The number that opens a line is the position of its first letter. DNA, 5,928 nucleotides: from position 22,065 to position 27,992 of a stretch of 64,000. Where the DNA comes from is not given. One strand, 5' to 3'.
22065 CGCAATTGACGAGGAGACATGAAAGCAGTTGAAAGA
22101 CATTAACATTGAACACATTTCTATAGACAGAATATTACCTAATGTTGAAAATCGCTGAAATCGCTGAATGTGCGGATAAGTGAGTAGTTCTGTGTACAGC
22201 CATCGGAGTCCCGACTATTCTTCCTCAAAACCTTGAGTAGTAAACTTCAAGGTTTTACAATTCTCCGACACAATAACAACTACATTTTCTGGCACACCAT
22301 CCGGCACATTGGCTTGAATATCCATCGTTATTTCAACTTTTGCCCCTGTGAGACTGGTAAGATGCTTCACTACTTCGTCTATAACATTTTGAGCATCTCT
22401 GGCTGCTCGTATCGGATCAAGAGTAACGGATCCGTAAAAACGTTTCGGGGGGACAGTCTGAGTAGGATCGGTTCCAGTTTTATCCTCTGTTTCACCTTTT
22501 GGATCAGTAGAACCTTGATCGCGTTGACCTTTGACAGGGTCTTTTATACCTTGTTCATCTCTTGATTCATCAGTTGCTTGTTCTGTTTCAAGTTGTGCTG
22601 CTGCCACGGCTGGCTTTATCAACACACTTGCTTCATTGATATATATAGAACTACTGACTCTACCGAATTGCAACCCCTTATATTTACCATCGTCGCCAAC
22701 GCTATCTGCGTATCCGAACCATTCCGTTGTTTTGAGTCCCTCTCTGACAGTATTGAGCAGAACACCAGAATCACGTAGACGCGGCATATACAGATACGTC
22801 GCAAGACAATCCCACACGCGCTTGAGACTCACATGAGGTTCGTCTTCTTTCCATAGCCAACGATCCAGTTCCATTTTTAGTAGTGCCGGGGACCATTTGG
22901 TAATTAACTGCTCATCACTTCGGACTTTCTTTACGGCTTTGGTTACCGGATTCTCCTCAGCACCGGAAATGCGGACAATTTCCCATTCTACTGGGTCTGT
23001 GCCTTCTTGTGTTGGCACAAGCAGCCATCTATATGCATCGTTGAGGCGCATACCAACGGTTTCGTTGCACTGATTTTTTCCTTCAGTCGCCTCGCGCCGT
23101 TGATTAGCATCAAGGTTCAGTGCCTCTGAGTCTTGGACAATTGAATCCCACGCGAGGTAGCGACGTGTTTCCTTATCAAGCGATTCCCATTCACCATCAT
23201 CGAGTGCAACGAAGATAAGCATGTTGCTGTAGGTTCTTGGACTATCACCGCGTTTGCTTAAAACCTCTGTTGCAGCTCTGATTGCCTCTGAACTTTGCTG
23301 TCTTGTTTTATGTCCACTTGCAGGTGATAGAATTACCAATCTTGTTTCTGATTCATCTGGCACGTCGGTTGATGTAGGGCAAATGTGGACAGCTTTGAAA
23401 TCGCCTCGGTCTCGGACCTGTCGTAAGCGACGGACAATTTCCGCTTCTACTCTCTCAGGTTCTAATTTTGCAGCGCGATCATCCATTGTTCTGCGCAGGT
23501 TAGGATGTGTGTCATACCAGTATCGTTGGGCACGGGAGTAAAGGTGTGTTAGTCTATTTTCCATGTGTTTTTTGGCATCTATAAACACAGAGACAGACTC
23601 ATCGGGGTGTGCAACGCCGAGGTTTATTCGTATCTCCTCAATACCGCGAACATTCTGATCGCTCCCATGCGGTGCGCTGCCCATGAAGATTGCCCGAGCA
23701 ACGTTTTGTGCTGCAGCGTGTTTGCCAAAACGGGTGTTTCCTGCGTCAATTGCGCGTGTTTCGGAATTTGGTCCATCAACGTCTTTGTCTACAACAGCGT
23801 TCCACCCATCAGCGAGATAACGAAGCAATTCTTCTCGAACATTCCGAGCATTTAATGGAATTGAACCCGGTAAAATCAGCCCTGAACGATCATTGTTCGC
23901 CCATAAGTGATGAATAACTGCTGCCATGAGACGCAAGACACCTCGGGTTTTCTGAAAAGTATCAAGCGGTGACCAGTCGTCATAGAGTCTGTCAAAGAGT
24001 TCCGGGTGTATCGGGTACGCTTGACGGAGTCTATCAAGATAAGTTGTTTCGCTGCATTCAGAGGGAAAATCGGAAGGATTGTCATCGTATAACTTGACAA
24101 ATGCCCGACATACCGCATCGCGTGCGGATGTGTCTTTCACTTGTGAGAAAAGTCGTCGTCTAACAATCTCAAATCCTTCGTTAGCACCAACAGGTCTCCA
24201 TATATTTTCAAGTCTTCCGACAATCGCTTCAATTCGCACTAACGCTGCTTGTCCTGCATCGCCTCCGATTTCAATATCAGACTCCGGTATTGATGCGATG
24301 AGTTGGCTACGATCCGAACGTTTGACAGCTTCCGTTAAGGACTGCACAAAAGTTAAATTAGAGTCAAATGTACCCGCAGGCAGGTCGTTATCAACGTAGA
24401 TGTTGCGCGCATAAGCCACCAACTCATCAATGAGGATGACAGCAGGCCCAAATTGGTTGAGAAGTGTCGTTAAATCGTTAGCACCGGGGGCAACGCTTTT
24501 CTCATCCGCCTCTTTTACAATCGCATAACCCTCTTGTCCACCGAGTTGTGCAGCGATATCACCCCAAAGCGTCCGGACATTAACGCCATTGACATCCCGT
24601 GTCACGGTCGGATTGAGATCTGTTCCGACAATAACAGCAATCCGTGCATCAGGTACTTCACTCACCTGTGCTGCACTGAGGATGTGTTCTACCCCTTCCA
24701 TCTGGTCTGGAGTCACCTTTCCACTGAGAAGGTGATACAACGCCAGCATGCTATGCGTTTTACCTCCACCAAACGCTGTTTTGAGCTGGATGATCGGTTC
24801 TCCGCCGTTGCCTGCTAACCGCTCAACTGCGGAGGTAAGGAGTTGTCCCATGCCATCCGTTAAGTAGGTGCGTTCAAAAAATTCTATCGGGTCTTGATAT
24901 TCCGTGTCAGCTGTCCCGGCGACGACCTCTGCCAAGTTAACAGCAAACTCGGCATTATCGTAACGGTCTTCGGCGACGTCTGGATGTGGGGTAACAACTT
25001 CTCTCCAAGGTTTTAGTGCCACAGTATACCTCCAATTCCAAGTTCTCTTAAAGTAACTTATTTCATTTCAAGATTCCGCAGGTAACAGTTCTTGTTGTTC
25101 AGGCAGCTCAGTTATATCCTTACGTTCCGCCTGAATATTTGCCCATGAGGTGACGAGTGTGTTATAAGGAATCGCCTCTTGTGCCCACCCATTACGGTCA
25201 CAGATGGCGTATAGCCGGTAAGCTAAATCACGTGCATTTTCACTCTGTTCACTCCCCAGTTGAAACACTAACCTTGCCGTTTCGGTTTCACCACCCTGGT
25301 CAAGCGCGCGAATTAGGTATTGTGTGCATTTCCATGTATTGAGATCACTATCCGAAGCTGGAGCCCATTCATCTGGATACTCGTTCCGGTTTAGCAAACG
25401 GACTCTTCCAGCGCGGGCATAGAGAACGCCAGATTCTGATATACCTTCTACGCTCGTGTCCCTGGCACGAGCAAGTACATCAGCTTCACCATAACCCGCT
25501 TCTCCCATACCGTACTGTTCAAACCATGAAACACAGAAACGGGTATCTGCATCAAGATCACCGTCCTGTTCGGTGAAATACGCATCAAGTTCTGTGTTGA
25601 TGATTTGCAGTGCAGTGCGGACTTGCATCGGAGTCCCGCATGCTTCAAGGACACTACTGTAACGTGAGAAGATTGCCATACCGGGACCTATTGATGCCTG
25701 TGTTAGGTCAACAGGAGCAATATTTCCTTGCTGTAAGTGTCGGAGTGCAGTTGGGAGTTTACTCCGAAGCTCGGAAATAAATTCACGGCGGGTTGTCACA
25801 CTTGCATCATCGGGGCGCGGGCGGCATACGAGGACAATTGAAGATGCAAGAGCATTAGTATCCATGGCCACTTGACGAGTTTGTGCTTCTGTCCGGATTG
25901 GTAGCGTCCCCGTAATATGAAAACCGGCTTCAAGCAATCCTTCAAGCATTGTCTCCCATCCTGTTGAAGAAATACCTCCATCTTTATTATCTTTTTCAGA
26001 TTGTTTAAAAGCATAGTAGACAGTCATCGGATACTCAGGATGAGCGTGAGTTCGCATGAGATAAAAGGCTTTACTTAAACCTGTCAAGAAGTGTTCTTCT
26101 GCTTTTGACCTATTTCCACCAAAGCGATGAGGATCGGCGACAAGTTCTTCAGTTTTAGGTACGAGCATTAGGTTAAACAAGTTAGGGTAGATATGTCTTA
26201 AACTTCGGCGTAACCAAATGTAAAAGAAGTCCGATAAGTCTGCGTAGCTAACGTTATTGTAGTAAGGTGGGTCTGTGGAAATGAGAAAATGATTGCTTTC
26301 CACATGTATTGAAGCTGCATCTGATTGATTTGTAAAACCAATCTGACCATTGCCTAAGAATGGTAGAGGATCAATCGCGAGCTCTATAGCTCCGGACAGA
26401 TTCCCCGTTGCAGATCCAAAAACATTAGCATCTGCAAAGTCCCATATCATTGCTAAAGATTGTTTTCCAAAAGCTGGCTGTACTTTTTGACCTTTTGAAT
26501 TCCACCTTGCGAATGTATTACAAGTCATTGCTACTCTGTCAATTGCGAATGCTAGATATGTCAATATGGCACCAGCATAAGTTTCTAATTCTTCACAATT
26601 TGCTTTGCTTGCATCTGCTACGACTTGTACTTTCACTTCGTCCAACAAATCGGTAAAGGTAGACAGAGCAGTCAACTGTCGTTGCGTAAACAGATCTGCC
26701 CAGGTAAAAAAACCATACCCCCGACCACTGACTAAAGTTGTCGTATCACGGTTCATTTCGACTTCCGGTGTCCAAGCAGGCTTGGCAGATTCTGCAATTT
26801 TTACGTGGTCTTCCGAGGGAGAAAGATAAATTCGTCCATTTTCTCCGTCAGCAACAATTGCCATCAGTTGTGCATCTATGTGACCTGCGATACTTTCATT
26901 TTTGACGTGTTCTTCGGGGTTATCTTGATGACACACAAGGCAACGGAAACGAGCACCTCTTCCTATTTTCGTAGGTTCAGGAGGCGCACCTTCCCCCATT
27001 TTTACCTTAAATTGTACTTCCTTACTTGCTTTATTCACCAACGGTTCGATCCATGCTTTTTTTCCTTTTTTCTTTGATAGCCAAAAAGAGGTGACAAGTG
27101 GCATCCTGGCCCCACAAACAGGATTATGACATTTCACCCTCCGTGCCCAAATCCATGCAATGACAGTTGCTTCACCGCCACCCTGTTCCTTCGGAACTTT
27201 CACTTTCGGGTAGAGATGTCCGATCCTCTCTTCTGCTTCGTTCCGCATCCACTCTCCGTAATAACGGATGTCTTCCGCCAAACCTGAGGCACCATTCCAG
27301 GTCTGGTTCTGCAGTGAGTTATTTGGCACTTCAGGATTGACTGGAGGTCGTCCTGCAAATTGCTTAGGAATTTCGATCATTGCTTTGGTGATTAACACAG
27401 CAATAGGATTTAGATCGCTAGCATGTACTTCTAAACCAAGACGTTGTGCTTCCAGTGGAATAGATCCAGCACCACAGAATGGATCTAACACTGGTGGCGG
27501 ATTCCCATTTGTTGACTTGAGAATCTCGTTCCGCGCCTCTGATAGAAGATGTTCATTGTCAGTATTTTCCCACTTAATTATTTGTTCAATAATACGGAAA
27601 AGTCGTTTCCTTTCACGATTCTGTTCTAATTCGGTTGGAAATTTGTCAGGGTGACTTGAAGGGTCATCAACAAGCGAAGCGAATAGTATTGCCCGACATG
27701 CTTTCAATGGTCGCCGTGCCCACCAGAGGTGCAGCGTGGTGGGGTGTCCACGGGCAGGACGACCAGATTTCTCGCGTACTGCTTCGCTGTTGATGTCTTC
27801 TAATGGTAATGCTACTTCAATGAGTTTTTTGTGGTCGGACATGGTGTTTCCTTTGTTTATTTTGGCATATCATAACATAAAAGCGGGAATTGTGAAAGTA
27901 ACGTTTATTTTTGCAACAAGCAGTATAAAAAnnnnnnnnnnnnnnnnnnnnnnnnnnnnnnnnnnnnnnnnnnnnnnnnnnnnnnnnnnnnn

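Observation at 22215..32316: Defense-like operon: SNF2 helicase(DUF3883) - AT-rich ORF - DUF1156 methyltransferase - DUF499 ATPase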

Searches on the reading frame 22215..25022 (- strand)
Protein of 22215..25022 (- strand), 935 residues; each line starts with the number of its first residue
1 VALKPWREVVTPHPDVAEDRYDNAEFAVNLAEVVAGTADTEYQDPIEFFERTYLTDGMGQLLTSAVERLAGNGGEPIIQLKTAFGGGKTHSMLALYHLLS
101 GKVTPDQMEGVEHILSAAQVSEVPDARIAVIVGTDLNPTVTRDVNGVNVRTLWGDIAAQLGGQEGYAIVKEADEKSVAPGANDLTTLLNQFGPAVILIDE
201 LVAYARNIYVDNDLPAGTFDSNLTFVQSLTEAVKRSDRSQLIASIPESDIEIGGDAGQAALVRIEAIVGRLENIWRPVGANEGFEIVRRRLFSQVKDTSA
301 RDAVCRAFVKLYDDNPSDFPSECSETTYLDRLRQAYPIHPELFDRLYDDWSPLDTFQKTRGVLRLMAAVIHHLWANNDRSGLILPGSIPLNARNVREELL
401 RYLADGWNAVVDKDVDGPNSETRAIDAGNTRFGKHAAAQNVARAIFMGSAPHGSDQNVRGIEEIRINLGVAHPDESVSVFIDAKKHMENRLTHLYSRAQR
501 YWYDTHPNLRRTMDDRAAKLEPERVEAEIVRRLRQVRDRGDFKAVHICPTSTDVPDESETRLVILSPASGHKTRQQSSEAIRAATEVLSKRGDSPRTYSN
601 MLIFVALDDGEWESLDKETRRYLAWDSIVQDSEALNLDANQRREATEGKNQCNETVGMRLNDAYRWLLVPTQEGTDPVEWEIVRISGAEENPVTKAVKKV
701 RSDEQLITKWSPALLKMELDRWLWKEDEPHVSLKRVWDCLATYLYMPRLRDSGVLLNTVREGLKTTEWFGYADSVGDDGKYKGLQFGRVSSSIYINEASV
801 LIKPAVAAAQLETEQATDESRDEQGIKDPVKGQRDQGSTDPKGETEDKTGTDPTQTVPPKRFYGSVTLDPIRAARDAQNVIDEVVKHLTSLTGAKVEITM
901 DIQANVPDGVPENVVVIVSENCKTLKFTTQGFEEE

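Call 3: search_protein_families(library=pfam, proteins=[window:22215-25022:-], max_evalue=0.01)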
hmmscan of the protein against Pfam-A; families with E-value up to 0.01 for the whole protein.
window:22215-25022:- (935 aa): 1 family
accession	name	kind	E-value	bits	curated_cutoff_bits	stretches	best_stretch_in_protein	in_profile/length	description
PF04465.17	DUF499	-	7.9e-34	117.1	23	1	138-521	39-426/1024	Protein of unknown function (DUF499)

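Call 4: search_protein_families(library=padloc, proteins=[window:22215-25022:-], max_evalue=0.01)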
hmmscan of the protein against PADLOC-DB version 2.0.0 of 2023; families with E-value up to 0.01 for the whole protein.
window:22215-25022:- (935 aa): 2 families
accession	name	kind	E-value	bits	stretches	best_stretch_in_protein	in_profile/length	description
PDLC00662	HmaC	-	0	1167.9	1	1-934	1-941/941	AAA+ ATPase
PDLC02192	DUF499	-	1.9e-49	166.4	1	44-676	34-634/1022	-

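Call 20: search_protein_families(library=ncbifam, proteins=[window:22215-25022:-], max_evalue=1)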
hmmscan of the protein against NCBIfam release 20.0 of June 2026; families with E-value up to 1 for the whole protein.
window:22215-25022:- (935 aa): 1 family
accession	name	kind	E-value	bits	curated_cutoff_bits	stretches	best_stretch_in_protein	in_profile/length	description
NF042962.1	DUF499_antiphage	equivalog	2.5e-62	211.2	1200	1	42-753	32-717/1025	anti-phage-associated DUF499 domain-containing protein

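Call 82: search_solved_structures(query=window:22215-25022:-, max_evalue=0.01)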
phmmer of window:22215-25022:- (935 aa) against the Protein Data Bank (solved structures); distinct sequences matched with E-value up to 0.01: 0.

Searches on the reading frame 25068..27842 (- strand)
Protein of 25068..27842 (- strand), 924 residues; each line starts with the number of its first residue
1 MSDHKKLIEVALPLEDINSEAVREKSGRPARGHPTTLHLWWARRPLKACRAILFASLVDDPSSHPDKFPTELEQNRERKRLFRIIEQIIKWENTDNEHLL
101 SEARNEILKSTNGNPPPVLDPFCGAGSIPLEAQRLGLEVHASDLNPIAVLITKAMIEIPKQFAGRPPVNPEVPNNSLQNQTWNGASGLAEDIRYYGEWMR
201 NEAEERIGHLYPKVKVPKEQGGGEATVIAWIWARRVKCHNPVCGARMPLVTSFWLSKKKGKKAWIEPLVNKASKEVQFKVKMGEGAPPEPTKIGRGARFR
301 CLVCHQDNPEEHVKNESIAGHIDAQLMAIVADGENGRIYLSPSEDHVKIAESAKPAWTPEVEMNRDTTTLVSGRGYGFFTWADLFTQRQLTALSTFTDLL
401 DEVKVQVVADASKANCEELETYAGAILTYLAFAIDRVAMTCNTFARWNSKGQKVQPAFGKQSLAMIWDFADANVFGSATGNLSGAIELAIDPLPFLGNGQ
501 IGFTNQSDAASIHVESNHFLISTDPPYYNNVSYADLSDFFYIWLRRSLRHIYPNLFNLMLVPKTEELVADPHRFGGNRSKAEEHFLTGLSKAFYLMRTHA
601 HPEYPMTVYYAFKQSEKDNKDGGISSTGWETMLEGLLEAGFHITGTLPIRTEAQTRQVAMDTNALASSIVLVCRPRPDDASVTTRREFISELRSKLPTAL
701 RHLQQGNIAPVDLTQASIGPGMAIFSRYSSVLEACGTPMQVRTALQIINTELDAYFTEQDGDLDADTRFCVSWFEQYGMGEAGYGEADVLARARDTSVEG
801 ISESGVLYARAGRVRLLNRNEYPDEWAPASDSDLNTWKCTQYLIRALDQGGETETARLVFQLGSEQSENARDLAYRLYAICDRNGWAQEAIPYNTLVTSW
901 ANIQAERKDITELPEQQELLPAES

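Call 3: search_protein_families(library=pfam, proteins=[window:25068-27842:-], max_evalue=0.01)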
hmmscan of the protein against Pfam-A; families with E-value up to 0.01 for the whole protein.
window:25068-27842:- (924 aa): 3 families
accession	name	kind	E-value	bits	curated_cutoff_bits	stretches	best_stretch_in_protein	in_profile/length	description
PF06634.17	DUF1156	-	2.5e-26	92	24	1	11-84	1-73/73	Protein of unknown function (DUF1156)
PF01170.24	UPF0020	-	0.00018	21.7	22.3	0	117-140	31-54/197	RMKL-like, methyltransferase domain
PF02086.21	MethyltransfD12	-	0.0005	20.3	22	1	114-162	20-69/253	D12 class N6 adenine-specific DNA methyltransferase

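Call 4: search_protein_families(library=padloc, proteins=[window:25068-27842:-], max_evalue=0.01)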
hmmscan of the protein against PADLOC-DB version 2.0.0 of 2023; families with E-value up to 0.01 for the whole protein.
window:25068-27842:- (924 aa): 16 families
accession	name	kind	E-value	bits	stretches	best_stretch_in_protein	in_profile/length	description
PDLC00660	HmaB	-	0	1133.3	1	4-919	8-965/967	DNA-adenine methylase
PDLC00661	HmaB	-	0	1094.8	1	4-919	7-971/973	DNA-adenine methylase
PDLC03233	MTase_II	-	1.3e-39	134.4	2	227-746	210-715/731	Type II methyltransferase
PDLC03352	MTase_II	-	1.7e-38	130.1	3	380-551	414-599/1023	Type II methyltransferase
PDLC02189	DUF1156_MTase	-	2e-26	90.5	2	101-158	150-207/944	-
PDLC03314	MTase_II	-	1.5e-14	51.1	2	106-154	155-203/944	Type II methyltransferase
PDLC03322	MTase_II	-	1.3e-06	25.6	1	117-154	67-104/446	Type II methyltransferase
PDLC03364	MTase_II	-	2.2e-06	24.9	1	117-156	61-100/380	Type II methyltransferase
PDLC03367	MTase_II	-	2.6e-06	24.1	1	110-160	37-87/633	Type II methyltransferase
PDLC03345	MTase_II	-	8e-05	19.1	1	118-159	52-93/581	Type II methyltransferase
PDLC03224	MTase_II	-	0.00024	18.2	1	117-162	96-141/481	Type II methyltransferase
PDLC04134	mad2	-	0.00088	16.2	1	104-157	280-334/492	mads_2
PDLC03239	MTase_II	-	0.00095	16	0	118-153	96-131/442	Type II methyltransferase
PDLC02541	PglX|PglXI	-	0.0012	15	1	348-545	347-521/919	PglXI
PDLC03319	MTase_II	-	0.0015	15.4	0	117-158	26-67/503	Type II methyltransferase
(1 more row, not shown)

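Call 20: search_protein_families(library=ncbifam, proteins=[window:25068-27842:-], max_evalue=1)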
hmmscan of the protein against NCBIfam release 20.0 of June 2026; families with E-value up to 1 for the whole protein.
window:25068-27842:- (924 aa): 2 families
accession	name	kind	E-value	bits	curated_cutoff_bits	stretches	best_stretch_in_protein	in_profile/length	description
NF042963.1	DUF1156_antiphage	equivalog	8.7e-36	123.4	1000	3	105-158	174-227/960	anti-phage-associated DUF1156 domain-containing protein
TIGR01177.1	TIGR01177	hypoth_equivalog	0.00025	20.5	316.55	1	118-145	186-213/330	TIGR01177 family methyltransferase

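Call 83: search_solved_structures(query=window:25068-27842:-, max_evalue=0.01)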
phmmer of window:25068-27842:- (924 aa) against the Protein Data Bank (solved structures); distinct sequences matched with E-value up to 0.01: 0.
